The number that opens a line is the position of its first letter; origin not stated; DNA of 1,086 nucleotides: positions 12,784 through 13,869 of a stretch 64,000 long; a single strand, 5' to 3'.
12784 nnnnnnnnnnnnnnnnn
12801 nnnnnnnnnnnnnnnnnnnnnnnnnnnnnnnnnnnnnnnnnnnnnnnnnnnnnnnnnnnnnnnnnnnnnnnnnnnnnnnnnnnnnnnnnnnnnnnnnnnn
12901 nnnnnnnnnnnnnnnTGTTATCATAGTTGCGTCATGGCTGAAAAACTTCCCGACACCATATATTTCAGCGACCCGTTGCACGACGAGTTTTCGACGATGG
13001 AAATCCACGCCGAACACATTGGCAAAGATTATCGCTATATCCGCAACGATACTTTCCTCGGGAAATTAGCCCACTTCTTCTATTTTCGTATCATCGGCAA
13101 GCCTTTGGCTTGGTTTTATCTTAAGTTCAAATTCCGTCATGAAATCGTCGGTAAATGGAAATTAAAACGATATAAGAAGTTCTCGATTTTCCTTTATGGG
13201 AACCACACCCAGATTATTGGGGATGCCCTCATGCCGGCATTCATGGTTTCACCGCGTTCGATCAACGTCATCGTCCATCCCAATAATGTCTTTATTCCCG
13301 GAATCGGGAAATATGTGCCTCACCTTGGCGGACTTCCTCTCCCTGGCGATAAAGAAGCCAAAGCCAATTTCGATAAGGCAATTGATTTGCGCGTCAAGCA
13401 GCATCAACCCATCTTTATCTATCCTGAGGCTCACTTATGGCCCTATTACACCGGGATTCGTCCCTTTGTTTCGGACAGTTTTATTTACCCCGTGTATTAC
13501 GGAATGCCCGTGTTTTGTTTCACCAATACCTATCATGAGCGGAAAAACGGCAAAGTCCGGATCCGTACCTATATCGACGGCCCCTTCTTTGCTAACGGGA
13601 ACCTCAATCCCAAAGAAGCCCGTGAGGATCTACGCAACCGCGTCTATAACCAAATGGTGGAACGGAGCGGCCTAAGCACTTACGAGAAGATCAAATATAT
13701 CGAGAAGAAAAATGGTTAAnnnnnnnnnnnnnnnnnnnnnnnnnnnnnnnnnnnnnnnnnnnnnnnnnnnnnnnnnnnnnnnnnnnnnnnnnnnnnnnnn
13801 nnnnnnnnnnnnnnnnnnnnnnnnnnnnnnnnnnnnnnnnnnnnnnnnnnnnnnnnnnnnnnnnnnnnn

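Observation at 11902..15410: Four-gene operon strictly alternating GT8 glycosyltransferases and PlsC-like acyltransferases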

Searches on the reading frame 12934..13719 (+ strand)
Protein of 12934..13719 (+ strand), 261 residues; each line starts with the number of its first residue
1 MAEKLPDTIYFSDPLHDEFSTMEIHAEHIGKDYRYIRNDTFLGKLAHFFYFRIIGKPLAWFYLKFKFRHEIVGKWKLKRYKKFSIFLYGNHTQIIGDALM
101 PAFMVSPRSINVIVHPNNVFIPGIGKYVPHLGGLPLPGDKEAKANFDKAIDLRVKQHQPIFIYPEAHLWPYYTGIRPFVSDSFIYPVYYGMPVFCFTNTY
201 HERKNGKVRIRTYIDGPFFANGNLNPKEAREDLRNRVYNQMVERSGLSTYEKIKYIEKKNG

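Call 3: search_protein_families(library=pfam, proteins=[window:12934-13719:+], max_evalue=0.01)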
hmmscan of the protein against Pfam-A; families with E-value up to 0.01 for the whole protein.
window:12934-13719:+ (261 aa): 0 families

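Call 4: search_protein_families(library=ncbifam, proteins=[window:12934-13719:+], max_evalue=0.01)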
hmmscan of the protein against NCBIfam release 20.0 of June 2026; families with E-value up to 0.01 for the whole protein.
window:12934-13719:+ (261 aa): 0 families

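Call 5: find_homologous_proteins(query=window:12934-13719:+)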
Query window:12934-13719:+ (261 aa): 690 proteins with E <= 0.001 among 844 candidates; the best 120 are listed.
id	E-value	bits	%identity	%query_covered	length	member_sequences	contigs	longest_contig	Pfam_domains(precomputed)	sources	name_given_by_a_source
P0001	1.4e-178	611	100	100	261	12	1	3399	-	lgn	-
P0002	5.2e-152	523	85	100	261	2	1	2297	-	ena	-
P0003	8.5e-152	523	86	100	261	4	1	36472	-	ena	-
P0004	2.3e-147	508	83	100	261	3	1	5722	-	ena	-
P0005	2.6e-146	505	82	100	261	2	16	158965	-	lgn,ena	-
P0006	4.1e-143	494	83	98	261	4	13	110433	-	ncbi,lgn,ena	-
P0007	1.0e-133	463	76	99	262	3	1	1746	-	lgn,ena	-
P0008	1.0e-132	460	76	99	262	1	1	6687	-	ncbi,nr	ncbi:MAG: hypothetical protein K6E59_02360 [Bacilli bacterium]|nr:hypothetical protein [Bacilli bact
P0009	1.1e-132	460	76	99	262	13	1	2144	-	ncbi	-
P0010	1.6e-131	456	74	99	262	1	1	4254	-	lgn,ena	-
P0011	1.3e-130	453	75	99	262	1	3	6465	-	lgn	-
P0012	1.7e-130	453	74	99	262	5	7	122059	-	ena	-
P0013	2.1e-130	453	74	99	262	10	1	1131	-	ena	-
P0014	7.4e-128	444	72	99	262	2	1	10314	-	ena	-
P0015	3.5e-127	442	73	99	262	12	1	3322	-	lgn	-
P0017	1.8e-126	440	71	99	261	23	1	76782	PF01553.27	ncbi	-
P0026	1.7e-102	361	62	99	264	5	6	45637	PF01553.27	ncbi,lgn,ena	-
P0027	1.1e-101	358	62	98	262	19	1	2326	PF01553.27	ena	-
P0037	2.8e-94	334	59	99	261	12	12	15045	PF01553.27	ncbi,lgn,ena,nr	ncbi:MAG: hypothetical protein K5762_01315 [Bacilli bacterium]|nr:hypothetical protein [Bacilli bact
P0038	7.7e-94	333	58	99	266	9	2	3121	PF01553.27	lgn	-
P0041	1.7e-92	328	61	92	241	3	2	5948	PF01553.27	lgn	-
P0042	1.1e-91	326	58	99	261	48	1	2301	PF01553.27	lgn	-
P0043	5.0e-90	320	57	99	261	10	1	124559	PF01553.27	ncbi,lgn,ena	-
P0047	7.2e-86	306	55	97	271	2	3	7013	PF01553.27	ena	-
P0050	4.9e-83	297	54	98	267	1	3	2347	PF01553.27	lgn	-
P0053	2.4e-82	295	54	97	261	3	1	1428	PF01553.27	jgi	jgi:1-acyl-sn-glycerol-3-phosphate acyltransferase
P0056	8.2e-82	293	52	99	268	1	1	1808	PF01553.27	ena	-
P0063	3.8e-81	291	52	100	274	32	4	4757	PF01553.27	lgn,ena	-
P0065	7.2e-81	290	53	97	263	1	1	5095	PF01553.27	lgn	-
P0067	8.7e-81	290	52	97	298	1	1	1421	PF01553.27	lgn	-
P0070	1.3e-80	289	50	99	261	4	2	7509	PF01553.27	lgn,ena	-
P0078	6.1e-80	287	53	96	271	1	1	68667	PF01553.27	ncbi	-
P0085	1.4e-79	286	51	96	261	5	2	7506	PF01553.27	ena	-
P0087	2.1e-79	285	51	100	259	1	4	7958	PF01553.27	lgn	-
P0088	2.4e-79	285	52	95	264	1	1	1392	PF01553.27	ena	-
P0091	3.5e-79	285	51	99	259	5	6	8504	PF01553.27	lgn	-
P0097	1.1e-78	283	54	97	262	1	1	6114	PF01553.27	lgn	-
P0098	1.7e-78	282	51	96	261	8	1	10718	PF01553.27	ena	-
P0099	1.8e-78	282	51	97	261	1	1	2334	PF01553.27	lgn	-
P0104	4.2e-78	281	53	97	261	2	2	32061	PF01553.27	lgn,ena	-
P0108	7.9e-78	280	52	96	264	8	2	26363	PF01553.27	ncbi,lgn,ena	-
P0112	1.4e-77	279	53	97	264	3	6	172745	PF01553.27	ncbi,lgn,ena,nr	ncbi:MAG: 1-acyl-sn-glycerol-3-phosphate acyltransferase [Clostridia bacterium]|nr:1-acyl-sn-glycero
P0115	1.7e-77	279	52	97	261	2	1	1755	PF01553.27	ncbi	-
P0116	2.1e-77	279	49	97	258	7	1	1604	PF01553.27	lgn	-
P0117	2.4e-77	279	48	97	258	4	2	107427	PF01553.27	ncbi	-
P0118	3.2e-77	278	51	97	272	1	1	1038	PF01553.27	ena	-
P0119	3.8e-77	278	49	97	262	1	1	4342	PF01553.27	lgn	-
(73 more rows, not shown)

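Call 6: search_solved_structures(query=window:12934-13719:+, max_evalue=10, show_alignments=2)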
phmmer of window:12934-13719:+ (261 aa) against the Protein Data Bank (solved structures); distinct sequences matched with E-value up to 10: 0.

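Call 8: find_related_loci(query=A1, collection=genome_contigs, flank=6000)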
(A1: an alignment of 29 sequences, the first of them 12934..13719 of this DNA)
Query A1 (261 aa) in genome_contigs; peptide patterns used: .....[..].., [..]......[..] (x = any residue, [..] = any of these).
600 stretches matched a pattern (row limit reached: there are more); 588 encode a relative of the query (tblastn E <= 1e-3); the best 80 are kept; 80 distinct loci.
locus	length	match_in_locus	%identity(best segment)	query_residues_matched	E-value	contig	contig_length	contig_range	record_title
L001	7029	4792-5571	86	1-260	4e-152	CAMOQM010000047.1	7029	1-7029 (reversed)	MAG: uncultured Bacillales bacterium isolate SRR873606_bin.8_metaWRAP_v1.3_MAG genome assembly, contig: NODE_30021_lengt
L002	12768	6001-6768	83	3-258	2e-135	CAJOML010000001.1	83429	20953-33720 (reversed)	uncultured Bacilli bacterium isolate Reindeer_2_mag_150 genome assembly, contig: scaffold_88, whole genome shotgun seque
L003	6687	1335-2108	76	3-260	3e-126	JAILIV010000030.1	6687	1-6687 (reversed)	MAG: Bacilli bacterium isolate RUI159 k141_7295810_flag=0_multi=27.0000_len=6687, whole genome shotgun sequence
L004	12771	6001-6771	71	3-259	1e-125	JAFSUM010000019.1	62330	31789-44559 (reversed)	MAG: Bacilli bacterium isolate RGIG3485 Goat_Rumen.Co__c1044518, whole genome shotgun sequence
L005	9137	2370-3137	74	3-258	6e-120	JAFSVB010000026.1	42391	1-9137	MAG: Bacilli bacterium isolate RGIG3500 Goat_Rumen.Co__c267174, whole genome shotgun sequence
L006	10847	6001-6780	58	1-260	6e-98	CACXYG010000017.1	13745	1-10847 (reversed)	MAG: uncultured Erysipelotrichaceae bacterium isolate RUG11704 genome assembly, contig: RUG11704_asm_17, whole genome sh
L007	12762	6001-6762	53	8-261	2e-85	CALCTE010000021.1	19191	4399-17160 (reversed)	MAG TPA_asm: uncultured Clostridia bacterium isolate SRR6425795_bin.57_CONCOCT_v1.1_MAG genome assembly, contig: ERZ1767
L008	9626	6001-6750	53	6-255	3e-85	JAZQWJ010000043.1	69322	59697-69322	MAG: Eubacteriales bacterium isolate T1900045166_TC20190160.MAGScoT_cleanbin_000014 SGB_5142_k141_1119049, whole genome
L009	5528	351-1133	52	1-260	5e-85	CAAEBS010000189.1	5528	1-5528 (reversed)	MAG TPA_asm: Clostridia bacterium, isolate HGM12711, WGS project CAAEBS010000000 data, contig: ERS396440_25_k89_265329,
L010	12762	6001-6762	53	9-260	1e-84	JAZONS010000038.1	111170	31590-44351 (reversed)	MAG: Eubacteriales bacterium isolate T1900045636_YK20190330.MAGScoT_cleanbin_000013 SGB_8098_k141_1034687, whole genome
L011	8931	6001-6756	51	8-259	7e-83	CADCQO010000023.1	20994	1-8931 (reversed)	MAG: uncultured Ruminococcus sp. isolate RUG14880 genome assembly, contig: RUG14880_asm_23, whole genome shotgun sequenc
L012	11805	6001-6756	52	9-260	1e-82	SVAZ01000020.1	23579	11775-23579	MAG: Erysipelotrichaceae bacterium isolate SIG215 NODE_809_length_23579_cov_12.821547, whole genome shotgun sequence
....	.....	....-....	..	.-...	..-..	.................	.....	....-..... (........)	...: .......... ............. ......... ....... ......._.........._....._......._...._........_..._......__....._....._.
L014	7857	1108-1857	51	9-258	5e-82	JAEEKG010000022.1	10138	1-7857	MAG: Clostridiales bacterium isolate Tb.RUG.188 k141_2607211_flag=1_multi=15.9829_len=10138, whole genome shotgun sequen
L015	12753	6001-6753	53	9-259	5e-82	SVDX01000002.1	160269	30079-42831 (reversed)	MAG: Lachnospira sp. isolate SIG291 NODE_1840_length_160269_cov_2.284329, whole genome shotgun sequence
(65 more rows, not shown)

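Call 16: search_solved_structures(query=A1, max_evalue=10, show_alignments=3)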
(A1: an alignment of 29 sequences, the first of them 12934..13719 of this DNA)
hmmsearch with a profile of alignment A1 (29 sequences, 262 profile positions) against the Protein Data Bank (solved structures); distinct sequences matched with E-value up to 10: 0.

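Call 24: predict_structure(alignment_id=A1)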
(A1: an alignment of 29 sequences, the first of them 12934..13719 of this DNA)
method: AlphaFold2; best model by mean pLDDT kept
length: 261 residues; sequences in the alignment: 29
mean_pLDDT: 88.2   pTM: 0.87
mean pLDDT of the five models: 88.2, 85.1, 84.0, 83.8, 82.2
residues with pLDDT >= 90: 155; 70-90: 83; 50-70: 20; < 50: 3
segments of 3 or more residues with pLDDT < 50: none
pLDDT, mean of each block of 10 residues (from residue 1): 68 73 73 90 91 90 91 96 94 74 92 89 86 91 94 96 76 85 96 95 90 97 97 98 93 80 47
secondary structure, 60 per line:
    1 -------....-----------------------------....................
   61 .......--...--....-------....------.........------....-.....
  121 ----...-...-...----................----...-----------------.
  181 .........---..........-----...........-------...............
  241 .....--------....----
elements in order: E8-11 H41-67 E70-72 H75-78 E86-89 H96-104 E111-114 H116-120 E133-135 H140-155 E160-162 H180-189 E193-202 E208-218 H226-245 E254-257

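Call 29: fold_search(model_id=the predicted structure, library=pdb)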
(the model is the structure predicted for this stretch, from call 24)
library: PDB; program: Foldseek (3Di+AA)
matches with E <= 10: 848; with E <= 0.001: 15
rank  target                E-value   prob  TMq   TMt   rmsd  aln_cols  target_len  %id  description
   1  5f2z_C                4.7e-05  1.00  0.45  0.47  10.7       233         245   12  Crystal structure of membrane associated PatA from Mycobacterium smegmatis in complex with palmitate - P21 space group (released 2016-03-09)
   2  5f2z_B                8.3e-05  1.00  0.46  0.47   9.0       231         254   12  Crystal structure of membrane associated PatA from Mycobacterium smegmatis in complex with palmitate - P21 space group (released 2016-03-09)
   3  5oce_B                9.4e-05  1.00  0.41  0.42   6.5       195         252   13  THE MOLECULAR MECHANISM OF SUBSTRATE RECOGNITION AND CATALYSIS OF THE MEMBRANE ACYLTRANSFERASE PatA -- Complex of PatA (released 2017-12-27)
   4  5f2t_B                1.2e-04  1.00  0.44  0.43   9.0       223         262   13  Crystal structure of membrane associated PatA from Mycobacterium smegmatis in complex with palmitate - C 2 space group (released 2016-03-09)
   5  5f2t_A                1.5e-04  1.00  0.43  0.45   6.5       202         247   12  Crystal structure of membrane associated PatA from Mycobacterium smegmatis in complex with palmitate - C 2 space group (released 2016-03-09)
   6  5kym_A                1.8e-04  1.00  0.52  0.56   5.7       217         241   18  Crystal Structure of the 1-acyl-sn-glycerophosphate (LPA) acyltransferase, PlsC, from Thermotoga maritima (released 2017-07-26)
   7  5oce_A                1.9e-04  1.00  0.43  0.43   6.3       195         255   12  THE MOLECULAR MECHANISM OF SUBSTRATE RECOGNITION AND CATALYSIS OF THE MEMBRANE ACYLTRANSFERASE PatA -- Complex of PatA (released 2017-12-27)
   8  5f34_A                2.6e-04  1.00  0.45  0.46   8.9       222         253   13  Crystal structure of membrane associated PatA from Mycobacterium smegmatis in complex with S-hexadecyl Coenzyme A - P2 (released 2016-03-09)
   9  5f31                  2.9e-04  1.00  0.44  0.45  12.7       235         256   10  Crystal structure of membrane associated PatA from Mycobacterium smegmatis in complex with palmitate - P 42 21 2 space g (released 2016-03-09)
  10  7ojt_A                3.3e-04  1.00  0.44  0.45   6.1       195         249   12  Crystal structure of unliganded PatA, a membrane associated acyltransferase from Mycobacterium smegmatis (released 2021-10-27)
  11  5f2z_A                4.2e-04  1.00  0.46  0.48   8.8       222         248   13  Crystal structure of membrane associated PatA from Mycobacterium smegmatis in complex with palmitate - P21 space group (released 2016-03-09)
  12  5f2z_D                4.5e-04  1.00  0.43  0.44   6.1       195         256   12  Crystal structure of membrane associated PatA from Mycobacterium smegmatis in complex with palmitate - P21 space group (released 2016-03-09)
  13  5knk                  4.8e-04  1.00  0.41  0.34  13.3       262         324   15  Lipid A secondary acyltransferase LpxM from Acinetobacter baumannii with catalytic residue substitution (E127A) (released 2016-09-28)
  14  5f34_C                7.9e-04  1.00  0.44  0.45   9.1       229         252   12  Crystal structure of membrane associated PatA from Mycobacterium smegmatis in complex with S-hexadecyl Coenzyme A - P2 (released 2016-03-09)
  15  8e4y                  9.5e-04  1.00  0.45  0.20   6.1       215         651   13  Cryo-EM structure of human glycerol-3-phosphate acyltransferase 1 (GPAT1) in complex with 2-oxohexadecyl-CoA (released 2022-12-21)
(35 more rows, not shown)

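Call 44: search_protein_families(library=pfam, alignment_id=A1, max_evalue=1)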
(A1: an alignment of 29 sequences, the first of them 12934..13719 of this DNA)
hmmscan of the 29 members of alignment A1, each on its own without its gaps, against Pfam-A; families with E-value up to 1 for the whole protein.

A. member 1, window:12934-13719:+ (261 aa): 1 family
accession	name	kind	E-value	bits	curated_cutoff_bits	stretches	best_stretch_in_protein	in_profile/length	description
PF01553.26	Acyltransferase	-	0.13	12.5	23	1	86-171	17-105/132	Acyltransferase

B. families by the number of members that match (of 29 scanned): 5 families
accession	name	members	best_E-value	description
PF01553.26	Acyltransferase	29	2.5e-07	Acyltransferase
PF17354.8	DUF5382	1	0.022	Family of unknown function (DUF5382) central domain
PF07422.18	s48_45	1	0.18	Sexual stage antigen s48/45 domain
PF24366.1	DUF7522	1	0.2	Family of unknown function (DUF7522)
PF00541.23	Adeno_knob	1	0.49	Adenoviral fibre protein (knob domain)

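Call 45: search_protein_families(library=ncbifam, alignment_id=A1, max_evalue=1)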
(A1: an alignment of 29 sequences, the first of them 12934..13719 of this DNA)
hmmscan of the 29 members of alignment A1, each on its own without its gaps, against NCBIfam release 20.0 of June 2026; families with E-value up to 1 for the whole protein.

A. member 1, window:12934-13719:+ (261 aa): 0 families

B. families by the number of members that match (of 29 scanned): 8 families
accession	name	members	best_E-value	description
NF006386.0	PRK08633.1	22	1.1e-09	acyl-[ACP]--phospholipid O-acyltransferase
TIGR00530.1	AGP_acyltrn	10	6.1e-06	1-acylglycerol-3-phosphate O-acyltransferase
NF005959.0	PRK08043.1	2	0.005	bifunctional acyl-ACP--phospholipid O-acyltransferase/long-chain-fatty-acid--ACP ligase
TIGR03912.1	PylS_Nterm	2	0.028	pyrrolysine--tRNA(Pyl) ligase small subunit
NF033725.0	borfam_49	1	0.065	chromosome replication/partitioning protein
NF042974.2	AcphenoCarb_ApcB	1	0.092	acetophenone carboxylase subunit beta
NF005249.0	PRK06760.1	1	0.15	hypothetical protein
NF004626.0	PRK05967.1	1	0.22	cystathionine beta-lyase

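Call 46: search_dna_similar(query=window:12934-13719:+, collection=plasmids, mode=protein, max_evalue=0.01, max_rows=25)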
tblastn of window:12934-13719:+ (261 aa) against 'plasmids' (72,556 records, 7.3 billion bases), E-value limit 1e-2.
Records with a match: 19; places in all: 21; records where one place covers at least 80% of the query: 1.
Best place of each record, by identity: <60% 19.
By first word of the organism name: Pediococcus 7; Levilactobacillus 6; Loigolactobacillus 2; Roseburia 1; Secundilactobacillus 1; Fructilactobacillus 1; Subdoligranulum 1.
By predicted mobility (MOB-suite, as given by PLSDB): non-mobilizable 13; mobilizable 6.
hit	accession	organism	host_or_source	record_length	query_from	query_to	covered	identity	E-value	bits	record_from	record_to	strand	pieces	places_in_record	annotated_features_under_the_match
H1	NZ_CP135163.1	Roseburia sp. 831b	Sus scrofa domesticus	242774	1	255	98%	37.5%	6e-48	177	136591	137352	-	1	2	lysophospholipid acyltransferase family protein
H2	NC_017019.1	Pediococcus claussenii ATCC BAA-344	-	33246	59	255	75%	37.4%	2e-35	140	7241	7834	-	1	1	1-acyl-sn-glycerol-3-phosphate acyltransferase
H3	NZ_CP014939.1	Pediococcus claussenii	cell culture,brewery environment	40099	59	255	75%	37.4%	2e-35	140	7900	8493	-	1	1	1-acyl-sn-glycerol-3-phosphate acyltransferase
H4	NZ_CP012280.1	Pediococcus damnosus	brewery environment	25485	59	255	75%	37.4%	2e-35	140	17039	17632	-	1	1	hypothetical protein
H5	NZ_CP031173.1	Levilactobacillus brevis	Beer Keg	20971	59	255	75%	37.4%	3e-35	140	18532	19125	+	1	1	1-acyl-sn-glycerol-3-phosphate acyltransferase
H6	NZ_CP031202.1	Levilactobacillus brevis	-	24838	59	255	75%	37.4%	3e-35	140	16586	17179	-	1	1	1-acyl-sn-glycerol-3-phosphate acyltransferase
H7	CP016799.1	Levilactobacillus brevis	cell culture,wheat beer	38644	59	255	75%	37.4%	3e-35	140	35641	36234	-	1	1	acyl-phosphate glycerol 3-phosphate acyltransferase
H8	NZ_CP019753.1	Levilactobacillus brevis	cell culture,brewery-associated surface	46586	59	255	75%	37.4%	3e-35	140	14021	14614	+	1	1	1-acyl-sn-glycerol-3-phosphate acyltransferase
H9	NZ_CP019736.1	Levilactobacillus brevis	cell culture,wheat beer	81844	59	255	75%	37.4%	3e-35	140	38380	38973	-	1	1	1-acyl-sn-glycerol-3-phosphate acyltransferase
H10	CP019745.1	Levilactobacillus brevis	cell culture,wheat beer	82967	59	255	75%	37.4%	3e-35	140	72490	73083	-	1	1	acyl-phosphate glycerol 3-phosphate acyltransferase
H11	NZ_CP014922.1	Secundilactobacillus paracollinoides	cell culture,brewery environment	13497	59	255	75%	37.4%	3e-35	140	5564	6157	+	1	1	1-acyl-sn-glycerol-3-phosphate acyltransferase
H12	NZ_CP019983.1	Pediococcus inopinatus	Single cell,brewery yeast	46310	59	255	75%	37.4%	6e-35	139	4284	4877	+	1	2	acyl-phosphate glycerol 3-phosphate acyltransferase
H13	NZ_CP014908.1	Fructilactobacillus lindneri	cell culture,brewery environment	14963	59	255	75%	37.4%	1e-34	138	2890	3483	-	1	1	acyl-phosphate glycerol 3-phosphate acyltransferase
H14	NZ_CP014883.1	Loigolactobacillus backii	cell culture,brewery environment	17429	59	255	75%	36.9%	2e-34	138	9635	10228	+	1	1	acyl-phosphate glycerol 3-phosphate acyltransferase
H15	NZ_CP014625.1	Loigolactobacillus backii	cell culture,light wheat beer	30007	59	255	75%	36.9%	2e-34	138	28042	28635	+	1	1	acyl-phosphate glycerol 3-phosphate acyltransferase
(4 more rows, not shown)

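Call 47: get_annotated_region(hit=H2, flank=7000)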
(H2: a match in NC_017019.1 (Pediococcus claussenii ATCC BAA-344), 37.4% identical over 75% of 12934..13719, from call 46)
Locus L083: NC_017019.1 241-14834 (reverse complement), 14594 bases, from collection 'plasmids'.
description: Pediococcus claussenii ATCC BAA-344 plasmid pPECL-8, complete sequence
organism: Pediococcus claussenii ATCC BAA-344 (NCBI taxid 701521)
taxonomy: Bacteria; Bacillota; Bacilli; Lactobacillales; Lactobacillaceae; Pediococcus; Pediococcus claussenii; Pediococcus claussenii ATCC BAA-344
host: -; source: -; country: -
typing (MOB-suite, as given by PLSDB): mobilizable; replicon rep_cluster_172; relaxase MOBQ
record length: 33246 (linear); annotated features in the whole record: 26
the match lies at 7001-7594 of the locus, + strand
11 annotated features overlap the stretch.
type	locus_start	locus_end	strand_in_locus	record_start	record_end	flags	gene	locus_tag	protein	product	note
CDS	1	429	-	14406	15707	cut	-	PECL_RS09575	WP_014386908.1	Y-family DNA polymerase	-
CDS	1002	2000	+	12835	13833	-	-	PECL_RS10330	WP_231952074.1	hypothetical protein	-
CDS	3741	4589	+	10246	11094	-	-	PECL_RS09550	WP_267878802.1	glycosyltransferase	-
CDS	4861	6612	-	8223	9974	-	-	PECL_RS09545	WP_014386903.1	ABC transporter ATP-binding protein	-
CDS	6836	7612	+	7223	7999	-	-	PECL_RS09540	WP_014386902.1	1-acyl-sn-glycerol-3-phosphate acyltransferase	-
CDS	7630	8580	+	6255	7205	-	-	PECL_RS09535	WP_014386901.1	glycosyltransferase family 8 protein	-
CDS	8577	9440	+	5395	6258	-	-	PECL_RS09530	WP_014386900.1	lysophospholipid acyltransferase family protein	-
CDS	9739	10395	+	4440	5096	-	-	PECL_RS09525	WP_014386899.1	recombinase family protein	GO:0006310 - DNA recombination [Evidence IEA]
CDS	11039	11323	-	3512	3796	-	prgO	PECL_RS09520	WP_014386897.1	DNA segregation protein PrgO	-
CDS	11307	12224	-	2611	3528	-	prgP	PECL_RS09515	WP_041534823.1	ParA superfamily DNA segregation protein PrgP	-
CDS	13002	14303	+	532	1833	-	-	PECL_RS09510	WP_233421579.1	primase C-terminal domain-containing protein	-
